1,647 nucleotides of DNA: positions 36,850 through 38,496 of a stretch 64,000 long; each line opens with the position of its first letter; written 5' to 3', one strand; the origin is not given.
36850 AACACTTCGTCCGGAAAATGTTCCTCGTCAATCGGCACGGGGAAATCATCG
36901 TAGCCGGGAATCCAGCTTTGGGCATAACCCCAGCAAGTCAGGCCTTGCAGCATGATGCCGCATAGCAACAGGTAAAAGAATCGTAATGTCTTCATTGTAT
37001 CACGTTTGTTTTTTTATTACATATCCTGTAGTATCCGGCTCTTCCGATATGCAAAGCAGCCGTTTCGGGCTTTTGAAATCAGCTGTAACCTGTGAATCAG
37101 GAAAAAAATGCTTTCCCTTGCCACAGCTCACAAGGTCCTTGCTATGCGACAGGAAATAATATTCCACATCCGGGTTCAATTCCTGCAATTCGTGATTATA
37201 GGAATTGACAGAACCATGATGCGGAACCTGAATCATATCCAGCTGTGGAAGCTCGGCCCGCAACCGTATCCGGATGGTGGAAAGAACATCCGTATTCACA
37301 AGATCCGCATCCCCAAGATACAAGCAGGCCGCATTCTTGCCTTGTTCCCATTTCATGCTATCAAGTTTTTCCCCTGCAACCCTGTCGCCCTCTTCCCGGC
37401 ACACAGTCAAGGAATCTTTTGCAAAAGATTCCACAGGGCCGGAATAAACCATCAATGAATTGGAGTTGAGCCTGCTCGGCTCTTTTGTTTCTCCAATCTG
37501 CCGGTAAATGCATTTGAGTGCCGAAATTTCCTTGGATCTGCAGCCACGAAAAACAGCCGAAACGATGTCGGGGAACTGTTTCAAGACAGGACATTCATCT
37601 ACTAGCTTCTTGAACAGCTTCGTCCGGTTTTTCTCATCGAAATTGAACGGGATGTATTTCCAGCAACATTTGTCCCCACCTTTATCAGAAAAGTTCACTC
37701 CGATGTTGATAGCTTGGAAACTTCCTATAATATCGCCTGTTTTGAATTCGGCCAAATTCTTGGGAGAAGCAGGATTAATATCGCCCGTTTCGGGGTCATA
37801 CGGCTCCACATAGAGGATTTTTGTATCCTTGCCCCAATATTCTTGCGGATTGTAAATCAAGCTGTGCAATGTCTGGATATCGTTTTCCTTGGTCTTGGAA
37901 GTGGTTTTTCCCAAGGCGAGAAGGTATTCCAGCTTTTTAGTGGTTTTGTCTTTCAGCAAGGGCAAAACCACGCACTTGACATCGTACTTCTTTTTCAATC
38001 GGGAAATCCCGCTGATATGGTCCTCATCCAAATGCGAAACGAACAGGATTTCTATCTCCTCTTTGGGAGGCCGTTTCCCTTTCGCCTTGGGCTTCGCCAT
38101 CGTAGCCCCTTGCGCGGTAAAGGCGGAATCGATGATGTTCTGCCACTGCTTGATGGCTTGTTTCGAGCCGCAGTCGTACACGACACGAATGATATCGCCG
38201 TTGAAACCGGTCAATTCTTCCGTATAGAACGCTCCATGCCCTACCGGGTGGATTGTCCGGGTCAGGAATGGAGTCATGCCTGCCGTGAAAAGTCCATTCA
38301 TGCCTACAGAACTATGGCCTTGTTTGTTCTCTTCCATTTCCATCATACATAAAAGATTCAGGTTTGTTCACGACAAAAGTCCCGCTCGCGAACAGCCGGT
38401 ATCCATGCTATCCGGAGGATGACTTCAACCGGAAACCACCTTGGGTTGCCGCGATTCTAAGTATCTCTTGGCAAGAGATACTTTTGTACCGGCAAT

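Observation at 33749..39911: Recombinase-linked cassette: two divergent ComEC-type MBL-fold paralogs flanking a T9SS LRR surface protein (candidate novel system)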

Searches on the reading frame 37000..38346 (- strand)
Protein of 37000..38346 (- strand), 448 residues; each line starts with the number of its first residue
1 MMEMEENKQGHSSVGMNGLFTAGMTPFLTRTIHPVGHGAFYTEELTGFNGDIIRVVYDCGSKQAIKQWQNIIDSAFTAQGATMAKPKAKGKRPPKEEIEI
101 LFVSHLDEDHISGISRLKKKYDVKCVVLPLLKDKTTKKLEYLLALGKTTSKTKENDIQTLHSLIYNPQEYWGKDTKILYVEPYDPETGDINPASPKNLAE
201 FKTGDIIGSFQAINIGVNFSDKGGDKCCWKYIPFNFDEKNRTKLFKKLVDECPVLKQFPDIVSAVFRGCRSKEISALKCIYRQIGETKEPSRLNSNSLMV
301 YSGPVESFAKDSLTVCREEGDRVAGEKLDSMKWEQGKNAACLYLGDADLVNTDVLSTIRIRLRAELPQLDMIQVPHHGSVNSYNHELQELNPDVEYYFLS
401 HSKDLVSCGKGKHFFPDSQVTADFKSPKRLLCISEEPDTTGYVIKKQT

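Call 3: search_protein_families(library=pfam, proteins=[window:37000-38346:-], max_evalue=0.01)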
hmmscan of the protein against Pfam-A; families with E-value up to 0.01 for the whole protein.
window:37000-38346:- (448 aa): 1 family
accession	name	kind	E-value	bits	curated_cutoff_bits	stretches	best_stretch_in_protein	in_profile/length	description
PF00753.33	Lactamase_B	-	1.3e-07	32.2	22.7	1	71-131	19-77/196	Metallo-beta-lactamase superfamily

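Call 4: search_protein_families(library=padloc, proteins=[window:37000-38346:-], max_evalue=0.01)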
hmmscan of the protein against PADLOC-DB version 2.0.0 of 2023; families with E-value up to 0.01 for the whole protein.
window:37000-38346:- (448 aa): 5 families
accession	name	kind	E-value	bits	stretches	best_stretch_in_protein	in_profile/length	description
PDLC03854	LmuA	-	3.2e-10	37.7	2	49-120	12-79/345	-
PDLC04676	PDC-M48B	-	1.3e-08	32.1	2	341-387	230-276/357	-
PDLC03805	RTasMBL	-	1.5e-08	32.2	2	95-122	45-72/322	DRT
PDLC02158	Avs1a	-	3.8e-06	24.4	1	340-402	268-328/392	-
PDLC04673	PDC-M48B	-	0.00017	19.1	0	336-394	169-224/296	-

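Call 5: search_protein_families(library=ncbifam, proteins=[window:37000-38346:-], max_evalue=0.01)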
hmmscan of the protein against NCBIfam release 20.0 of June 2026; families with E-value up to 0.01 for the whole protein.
window:37000-38346:- (448 aa): 4 families
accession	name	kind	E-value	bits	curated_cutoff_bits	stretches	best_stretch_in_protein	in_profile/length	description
NF041809.1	Avs1a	equivalog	1.2e-08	34.1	420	1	337-401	263-325/387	AVAST type 1 anti-phage system MBL fold metallo-hydrolase Avs1a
TIGR00361.1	ComEC_Rec2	equivalog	1.5e-05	23.4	190.05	0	333-394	571-627/663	DNA internalization-related competence protein ComEC/Rec2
NF012229.1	bla_class_B_core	domain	0.00044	20.4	100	1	71-140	28-93/139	metallo-beta-lactamase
NF058524.1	6A-MBL_enzyme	equivalog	0.00049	19.3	220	0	95-116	54-75/346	anti-phage 6A-MBL system MBL-fold protein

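Call 9: find_homologous_proteins(query=window:37000-38346:-, max_evalue=0.001)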
Query window:37000-38346:- (448 aa): 485 proteins with E <= 0.001 among 5026 candidates; the best 120 are listed.
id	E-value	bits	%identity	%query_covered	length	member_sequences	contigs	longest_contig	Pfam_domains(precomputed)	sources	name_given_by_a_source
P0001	0.0e+0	1037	100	100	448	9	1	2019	PF00753.34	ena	-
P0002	8.3e-286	966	95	98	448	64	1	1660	PF00753.34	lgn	-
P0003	1.7e-276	935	92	98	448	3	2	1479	PF00753.34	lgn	-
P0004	6.1e-91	323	45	100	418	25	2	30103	PF00753.34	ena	-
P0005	1.3e-52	197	35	92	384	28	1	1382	PF00753.34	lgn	-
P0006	7.9e-51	191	35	92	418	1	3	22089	PF00753.34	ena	-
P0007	5.5e-50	189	34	96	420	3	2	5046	PF00753.34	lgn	-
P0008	1.1e-48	184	33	91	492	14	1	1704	PF00753.34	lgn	-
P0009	1.7e-44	170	32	91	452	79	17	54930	PF12706.14,PF23023.2,PF00753.34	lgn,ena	-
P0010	3.0e-43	166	35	88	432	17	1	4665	PF00753.34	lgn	-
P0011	4.9e-42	162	33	88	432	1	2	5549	-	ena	-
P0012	6.6e-42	162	29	95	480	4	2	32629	-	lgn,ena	-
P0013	2.7e-41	160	33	98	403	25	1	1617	-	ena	-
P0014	3.1e-39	153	30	86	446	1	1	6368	-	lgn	-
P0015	3.8e-39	153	33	83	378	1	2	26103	PF00753.34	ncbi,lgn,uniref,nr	ncbi:MBL fold metallo-hydrolase [Porphyromonas macacae]|uniref:MBL fold metallo-hydrolase n=1 Tax=Po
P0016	2.9e-38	150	30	93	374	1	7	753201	PF12706.14,PF00753.34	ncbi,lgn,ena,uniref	ncbi:MBL fold metallo-hydrolase [Alistipes sp.]|uniref:MBL fold metallo-hydrolase n=1 Tax=Alistipes 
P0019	5.9e-34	136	32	92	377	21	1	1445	PF23023.2,PF00753.34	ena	-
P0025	6.5e-29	119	31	80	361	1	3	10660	PF23023.2,PF00753.34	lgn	-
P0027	2.2e-28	117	33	80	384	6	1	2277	PF23023.2,PF00753.34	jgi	jgi:hypothetical protein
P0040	7.8e-27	112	30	80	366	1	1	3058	PF23023.2,PF00753.34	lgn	-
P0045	2.3e-26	111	30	81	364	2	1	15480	PF12706.14,PF23023.2,PF00753.34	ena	-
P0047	3.1e-26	110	30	80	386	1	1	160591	PF12706.14,PF23023.2,PF00753.34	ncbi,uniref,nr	ncbi:MBL fold metallo-hydrolase [Hymenobacter volaticus]|uniref:MBL fold metallo-hydrolase n=1 Tax=H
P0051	5.1e-26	110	28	81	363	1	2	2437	PF23023.2,PF00753.34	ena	-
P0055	6.4e-26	109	30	79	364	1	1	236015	PF12706.14,PF23023.2,PF00753.34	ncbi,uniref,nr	ncbi:MBL fold metallo-hydrolase [Cognataquiflexum rubidum]|uniref:MBL fold metallo-hydrolase n=1 Tax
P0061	1.7e-25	108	31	81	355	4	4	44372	PF23023.2,PF00753.34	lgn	-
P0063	1.8e-25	108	29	83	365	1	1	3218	PF12706.14,PF23023.2,PF00753.34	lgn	-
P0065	2.5e-25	107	29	81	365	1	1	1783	PF23023.2,PF00753.34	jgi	-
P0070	6.2e-25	106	29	83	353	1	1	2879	PF23023.2,PF00753.34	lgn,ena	-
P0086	3.5e-24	103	30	79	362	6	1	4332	PF23023.2,PF00753.34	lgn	-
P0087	3.9e-24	103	31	79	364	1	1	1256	PF23023.2,PF00753.34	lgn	-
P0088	4.2e-24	103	32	84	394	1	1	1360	PF23023.2,PF00753.34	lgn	-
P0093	2.0e-23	101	30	81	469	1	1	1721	-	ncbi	-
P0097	2.5e-23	101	30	79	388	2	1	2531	PF12706.14,PF23023.2,PF00753.34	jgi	jgi:hypothetical protein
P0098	2.5e-23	101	28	80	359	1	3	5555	PF23023.2,PF00753.34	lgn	-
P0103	7.7e-23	99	28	79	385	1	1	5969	PF23023.2,PF00753.34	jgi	jgi:hypothetical protein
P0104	1.0e-22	99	28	81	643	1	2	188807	PF23598.2,PF13306.13,PF00560.40,PF12799.14,PF13855.13,PF00753.34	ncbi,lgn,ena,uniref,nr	ncbi:MAG: Unknown protein [uncultured Sulfurovum sp.]|uniref:Uncharacterized protein n=1 Tax=uncultu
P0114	2.4e-22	97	29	79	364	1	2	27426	PF12706.14,PF23023.2,PF00753.34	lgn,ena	-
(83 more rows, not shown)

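Call 10: find_encoding_contigs(protein=P0004, flank=8000, max_places=4)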
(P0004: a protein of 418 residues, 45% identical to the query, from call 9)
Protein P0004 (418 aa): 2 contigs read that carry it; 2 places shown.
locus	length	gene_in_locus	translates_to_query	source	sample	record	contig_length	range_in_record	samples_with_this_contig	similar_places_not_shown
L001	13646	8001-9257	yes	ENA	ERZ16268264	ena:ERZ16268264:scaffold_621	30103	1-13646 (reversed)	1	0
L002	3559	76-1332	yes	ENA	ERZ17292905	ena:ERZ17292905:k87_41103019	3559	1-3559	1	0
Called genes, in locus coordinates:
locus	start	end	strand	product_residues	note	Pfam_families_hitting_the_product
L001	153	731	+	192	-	PF01386:Ribosomal_L25p, PF14693:Ribosomal_TL5_C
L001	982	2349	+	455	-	PF13173:AAA_14, PF13635:DUF4143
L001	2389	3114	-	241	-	PF13419:HAD_2, PF00702:Hydrolase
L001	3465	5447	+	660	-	PF00122:E1-E2_ATPase, PF00702:Hydrolase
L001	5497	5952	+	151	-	PF01475:FUR (weak)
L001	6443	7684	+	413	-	PF13102:Phage_int_SAM_5, PF00589:Phage_integrase (weak)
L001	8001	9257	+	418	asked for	PF00753:Lactamase_B (weak)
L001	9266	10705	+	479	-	PF23952:LRR_EndoS (faint), PF12799:LRR_4 (faint), PF25013:LRR_Zer-1 (faint)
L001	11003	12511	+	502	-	-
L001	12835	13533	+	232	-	-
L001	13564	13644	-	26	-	?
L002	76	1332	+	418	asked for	PF00753:Lactamase_B (weak)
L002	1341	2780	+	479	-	PF23952:LRR_EndoS (faint), PF12799:LRR_4 (faint), PF25013:LRR_Zer-1 (faint)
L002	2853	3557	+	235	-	?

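Call 11: find_encoding_contigs(protein=P0009, flank=8000, max_places=6)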
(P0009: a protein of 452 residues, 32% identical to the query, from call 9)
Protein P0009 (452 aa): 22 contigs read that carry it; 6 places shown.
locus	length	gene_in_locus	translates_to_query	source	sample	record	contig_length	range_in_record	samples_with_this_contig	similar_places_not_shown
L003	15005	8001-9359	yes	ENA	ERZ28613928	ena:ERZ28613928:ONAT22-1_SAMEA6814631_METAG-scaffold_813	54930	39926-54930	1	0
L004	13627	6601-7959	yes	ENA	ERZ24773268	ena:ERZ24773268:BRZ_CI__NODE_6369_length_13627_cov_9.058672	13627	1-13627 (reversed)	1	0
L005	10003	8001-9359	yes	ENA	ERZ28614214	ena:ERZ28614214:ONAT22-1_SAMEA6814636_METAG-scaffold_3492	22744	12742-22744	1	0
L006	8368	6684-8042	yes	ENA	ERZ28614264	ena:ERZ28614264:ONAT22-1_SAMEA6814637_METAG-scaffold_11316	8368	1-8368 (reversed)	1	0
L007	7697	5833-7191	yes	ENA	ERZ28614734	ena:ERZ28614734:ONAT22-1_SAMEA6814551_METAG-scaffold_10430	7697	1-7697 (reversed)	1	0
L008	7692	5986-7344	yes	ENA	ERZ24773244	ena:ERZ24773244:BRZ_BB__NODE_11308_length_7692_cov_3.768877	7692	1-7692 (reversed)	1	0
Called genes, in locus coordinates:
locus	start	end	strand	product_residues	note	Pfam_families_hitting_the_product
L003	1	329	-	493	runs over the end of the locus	PF09820:AAA-ATPase_like, PF08011:PDDEXK_9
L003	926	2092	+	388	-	PF13102:Phage_int_SAM_5, PF00589:Phage_integrase (weak)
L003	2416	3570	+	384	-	PF00753:Lactamase_B (weak)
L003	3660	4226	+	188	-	-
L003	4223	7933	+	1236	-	PF23952:LRR_EndoS (faint), PF12799:LRR_4 (weak), PF13855:LRR_8 (faint), PF23622:LRR_At1g61320_AtMIF1 (faint), PF25013:LRR_Zer-1 (faint), PF12799:LRR_4 (weak)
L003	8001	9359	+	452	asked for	PF23023:Anti-Pycsar_Apyc1 (weak), PF00753:Lactamase_B (weak), PF12706:Lactamase_B_2 (faint)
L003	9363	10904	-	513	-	PF09820:AAA-ATPase_like, PF08011:PDDEXK_9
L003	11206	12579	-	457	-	PF01554:MatE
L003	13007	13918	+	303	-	PF01515:PTA_PTB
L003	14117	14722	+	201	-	PF01914:MarC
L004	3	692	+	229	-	?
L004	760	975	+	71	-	-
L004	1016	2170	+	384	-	PF00753:Lactamase_B (weak)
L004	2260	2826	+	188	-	-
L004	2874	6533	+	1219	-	PF06001:RING_CBP-p300 (faint), PF13855:LRR_8 (faint), PF23622:LRR_At1g61320_AtMIF1 (faint), PF23952:LRR_EndoS (faint), PF12799:LRR_4 (weak), PF25013:LRR_Zer-1 (faint), PF12799:LRR_4 (weak)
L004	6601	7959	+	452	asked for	PF23023:Anti-Pycsar_Apyc1 (weak), PF00753:Lactamase_B (weak), PF12706:Lactamase_B_2 (faint)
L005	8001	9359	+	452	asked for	PF23023:Anti-Pycsar_Apyc1 (weak), PF00753:Lactamase_B (weak), PF12706:Lactamase_B_2 (faint)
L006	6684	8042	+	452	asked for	PF23023:Anti-Pycsar_Apyc1 (weak), PF00753:Lactamase_B (weak), PF12706:Lactamase_B_2 (faint)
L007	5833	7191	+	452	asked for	PF23023:Anti-Pycsar_Apyc1 (weak), PF00753:Lactamase_B (weak), PF12706:Lactamase_B_2 (faint)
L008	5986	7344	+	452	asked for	PF23023:Anti-Pycsar_Apyc1 (weak), PF00753:Lactamase_B (weak), PF12706:Lactamase_B_2 (faint)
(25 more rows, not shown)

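Call 16: find_encoding_contigs(protein=P0016, flank=8000, max_places=4)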
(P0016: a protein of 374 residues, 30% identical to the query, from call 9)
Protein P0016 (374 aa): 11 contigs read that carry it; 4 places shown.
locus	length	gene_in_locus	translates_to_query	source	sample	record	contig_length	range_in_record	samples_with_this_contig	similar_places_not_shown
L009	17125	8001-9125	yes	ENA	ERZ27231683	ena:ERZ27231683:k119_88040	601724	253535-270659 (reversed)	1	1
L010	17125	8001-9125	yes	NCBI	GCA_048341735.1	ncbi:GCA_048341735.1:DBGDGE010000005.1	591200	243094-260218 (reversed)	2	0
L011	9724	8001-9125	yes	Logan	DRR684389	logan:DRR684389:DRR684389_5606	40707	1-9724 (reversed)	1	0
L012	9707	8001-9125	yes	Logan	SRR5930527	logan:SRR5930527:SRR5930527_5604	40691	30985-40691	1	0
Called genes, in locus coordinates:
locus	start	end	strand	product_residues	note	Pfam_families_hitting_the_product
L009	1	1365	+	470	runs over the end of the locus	PF13148:DUF3987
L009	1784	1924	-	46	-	-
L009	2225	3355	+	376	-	PF19898:DUF6371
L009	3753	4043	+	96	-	-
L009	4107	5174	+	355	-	PF13392:HNH_3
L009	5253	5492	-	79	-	PF01381:HTH_3 (weak)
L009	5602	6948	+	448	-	-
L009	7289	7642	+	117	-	-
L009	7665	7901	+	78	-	-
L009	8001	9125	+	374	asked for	PF00753:Lactamase_B (weak), PF12706:Lactamase_B_2 (weak)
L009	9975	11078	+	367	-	PF02481:DNA_processg_A, PF17782:WHD_DprA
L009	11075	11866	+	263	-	PF01026:TatD_DNase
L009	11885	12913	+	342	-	PF00710:Asparaginase, PF17763:Asparaginase_C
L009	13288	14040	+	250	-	PF01618:MotA_ExbB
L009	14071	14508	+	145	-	-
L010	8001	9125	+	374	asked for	PF00753:Lactamase_B (weak), PF12706:Lactamase_B_2 (weak)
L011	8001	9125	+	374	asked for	PF00753:Lactamase_B (weak), PF12706:Lactamase_B_2 (weak)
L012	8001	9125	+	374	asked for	PF00753:Lactamase_B (weak), PF12706:Lactamase_B_2 (weak)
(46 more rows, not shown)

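Call 17: find_encoding_contigs(protein=P0047, flank=8000, max_places=2)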
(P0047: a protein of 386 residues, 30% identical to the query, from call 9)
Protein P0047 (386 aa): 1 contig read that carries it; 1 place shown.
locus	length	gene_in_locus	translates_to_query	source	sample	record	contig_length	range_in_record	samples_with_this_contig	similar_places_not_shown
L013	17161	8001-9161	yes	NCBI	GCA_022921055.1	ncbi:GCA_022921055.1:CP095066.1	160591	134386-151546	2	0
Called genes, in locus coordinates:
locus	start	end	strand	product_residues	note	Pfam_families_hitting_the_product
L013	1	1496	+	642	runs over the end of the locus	-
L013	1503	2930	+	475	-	PF00753:Lactamase_B (faint)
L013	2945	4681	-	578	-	PF00899:ThiF, PF14464:Prok-JAB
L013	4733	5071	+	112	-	-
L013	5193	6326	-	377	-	-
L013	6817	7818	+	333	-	PF13280:WYL, PF25583:WCX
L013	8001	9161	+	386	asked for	PF23023:Anti-Pycsar_Apyc1 (weak), PF00753:Lactamase_B (weak), PF12706:Lactamase_B_2 (faint)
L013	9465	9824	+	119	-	PF25794:SACS (faint)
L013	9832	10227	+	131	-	-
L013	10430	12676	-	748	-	-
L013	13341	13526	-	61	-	-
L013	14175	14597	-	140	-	PF04940:BLUF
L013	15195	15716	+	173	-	-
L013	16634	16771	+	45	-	-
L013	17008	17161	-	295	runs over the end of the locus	PF19089:DUF5777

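Call 18: find_encoding_contigs(protein=P0104, flank=8000, max_places=2)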
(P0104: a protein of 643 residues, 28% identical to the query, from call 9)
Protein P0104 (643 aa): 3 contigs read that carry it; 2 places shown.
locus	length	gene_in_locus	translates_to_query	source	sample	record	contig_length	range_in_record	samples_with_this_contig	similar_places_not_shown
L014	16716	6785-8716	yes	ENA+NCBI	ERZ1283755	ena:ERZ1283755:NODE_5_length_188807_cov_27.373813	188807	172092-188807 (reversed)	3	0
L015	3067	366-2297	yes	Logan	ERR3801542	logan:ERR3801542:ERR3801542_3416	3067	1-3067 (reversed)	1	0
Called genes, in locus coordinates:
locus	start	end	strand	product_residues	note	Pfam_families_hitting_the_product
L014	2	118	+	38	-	?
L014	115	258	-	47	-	-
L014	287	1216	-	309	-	-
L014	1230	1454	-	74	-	-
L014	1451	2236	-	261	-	-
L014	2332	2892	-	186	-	-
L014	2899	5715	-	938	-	PF00515:TPR_1 (faint), PF07719:TPR_2 (faint), PF13424:TPR_12 (weak), PF13374:TPR_10 (weak), PF13424:TPR_12, PF24885:TPR_NPHP3, PF13424:TPR_12, PF12770:CHAT, +2 more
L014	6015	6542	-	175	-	PF03971:IDH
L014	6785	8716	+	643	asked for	PF23598:LRR_14, PF13855:LRR_8, PF12799:LRR_4, PF13855:LRR_8, PF13855:LRR_8, PF23598:LRR_14, PF12799:LRR_4, PF13855:LRR_8, +5 more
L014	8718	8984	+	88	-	PF13443:HTH_26 (weak), PF13560:HTH_31 (weak), PF01381:HTH_3 (faint)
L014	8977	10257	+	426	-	PF13657:Couple_hipA, PF07804:HipA_C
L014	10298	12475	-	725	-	PF03971:IDH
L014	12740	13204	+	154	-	-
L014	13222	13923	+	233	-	PF00072:Response_reg, PF00486:Trans_reg_C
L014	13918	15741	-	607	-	PF07696:7TMR-DISMED2, PF07695:7TMR-DISM_7TM, PF07568:HisKA_2, PF02518:HATPase_c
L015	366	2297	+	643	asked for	PF23598:LRR_14, PF13855:LRR_8, PF12799:LRR_4, PF13855:LRR_8, PF13855:LRR_8, PF23598:LRR_14, PF12799:LRR_4, PF13855:LRR_8, +5 more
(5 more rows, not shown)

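Call 20: find_related_loci(query=A1, collection=genome_contigs, flank=10000)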
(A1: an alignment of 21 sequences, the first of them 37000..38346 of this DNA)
Query A1 (448 aa) in genome_contigs; peptide patterns used: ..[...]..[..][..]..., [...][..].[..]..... (x = any residue, [..] = any of these).
600 stretches matched a pattern (row limit reached: there are more); 75 encode a relative of the query (tblastn E <= 1e-3); 75 distinct loci.
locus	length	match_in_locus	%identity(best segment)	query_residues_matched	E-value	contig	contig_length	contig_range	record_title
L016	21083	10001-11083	29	27-439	3e-38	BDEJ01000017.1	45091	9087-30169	Porphyromonadaceae bacterium H1 DNA, contig: contig_14_1, strain: H1, whole genome shotgun sequence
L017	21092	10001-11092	28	28-443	6e-37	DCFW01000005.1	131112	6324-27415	MAG TPA_asm: Bacteroidales bacterium UBA1794 UBA1794_contig_3414, whole genome shotgun sequence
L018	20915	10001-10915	30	28-383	3e-34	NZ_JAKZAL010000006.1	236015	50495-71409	Cognataquiflexum rubidum strain AIY15W NODE_6_length_236015_cov_435.314, whole genome shotgun sequence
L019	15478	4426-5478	30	28-385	4e-34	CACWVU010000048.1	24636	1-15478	uncultured bacterium isolate RUG10963 genome assembly, contig: RUG10963_asm_48, whole genome shotgun sequence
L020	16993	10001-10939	30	28-384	1e-32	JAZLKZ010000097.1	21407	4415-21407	MAG: Bacteroidales bacterium isolate T1900044958_TA20190014.MAGScoT_cleanbin_000029 SGB_3887_k141_789211, whole genome s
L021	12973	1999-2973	28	24-383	1e-31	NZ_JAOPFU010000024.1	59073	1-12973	Catenovulum sp. 2E275 scaffold_24_length=59074, whole genome shotgun sequence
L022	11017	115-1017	28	27-383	3e-31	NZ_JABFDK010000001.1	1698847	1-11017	Winogradskyella costae strain Z3138 NODE_1_length_1698847_cov_249.225_ID_1, whole genome shotgun sequence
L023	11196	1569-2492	29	28-384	2e-30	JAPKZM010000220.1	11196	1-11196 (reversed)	MAG: Candidatus Aminicenantes bacterium isolate LacPavin_0920_SED5_MAG_56_9 LacPavin_0920_SED5_scaffold_283986, whole ge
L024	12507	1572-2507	28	28-384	6e-30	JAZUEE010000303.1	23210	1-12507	MAG: Bacteroidales bacterium isolate T1900045302_TH20190072.MAGScoT_cleanbin_000032 SGB_6147_k141_1910968, whole genome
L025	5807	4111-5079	29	28-403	3e-29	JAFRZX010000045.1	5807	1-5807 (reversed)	MAG: Bacteroidales bacterium isolate RGIG2950 Goat_Rectum-1__c164656, whole genome shotgun sequence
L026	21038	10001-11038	28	17-384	4e-29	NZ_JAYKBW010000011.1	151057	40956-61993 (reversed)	Capnocytophaga gingivalis strain CCUG 13096 NODE_11_length_151057_cov_237.721572, whole genome shotgun sequence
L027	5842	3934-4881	27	28-384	3e-28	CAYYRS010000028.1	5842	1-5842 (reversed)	MAG TPA_asm: uncultured Campylobacterales bacterium isolate SRP128015_co4_29 genome assembly, contig: NODE_3650_length_5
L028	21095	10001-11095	28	28-439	5e-29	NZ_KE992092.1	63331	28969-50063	Capnocytophaga sp. oral taxon 863 str. F0517 Scaffold15, whole genome shotgun sequence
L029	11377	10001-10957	29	28-384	1e-27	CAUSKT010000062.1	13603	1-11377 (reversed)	MAG TPA_asm: uncultured Neisseria sp. isolate SRR5395374_bin.13_MetaWRAP_v1.3_MAG genome assembly, contig: ERZ14221179_1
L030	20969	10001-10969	28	28-390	9e-27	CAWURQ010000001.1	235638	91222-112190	MAG: uncultured Psychrobacter sp. isolate HER22_SLD_50_PacBio_bin_1 genome assembly, contig: HER22_SLD_50_PacBio_bin_1-r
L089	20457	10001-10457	30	14-171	2e-5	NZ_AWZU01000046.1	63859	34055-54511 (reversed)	Bradyrhizobium sp. ARR65 BraARR65DRAFT_scaffold_45.46_C, whole genome shotgun sequence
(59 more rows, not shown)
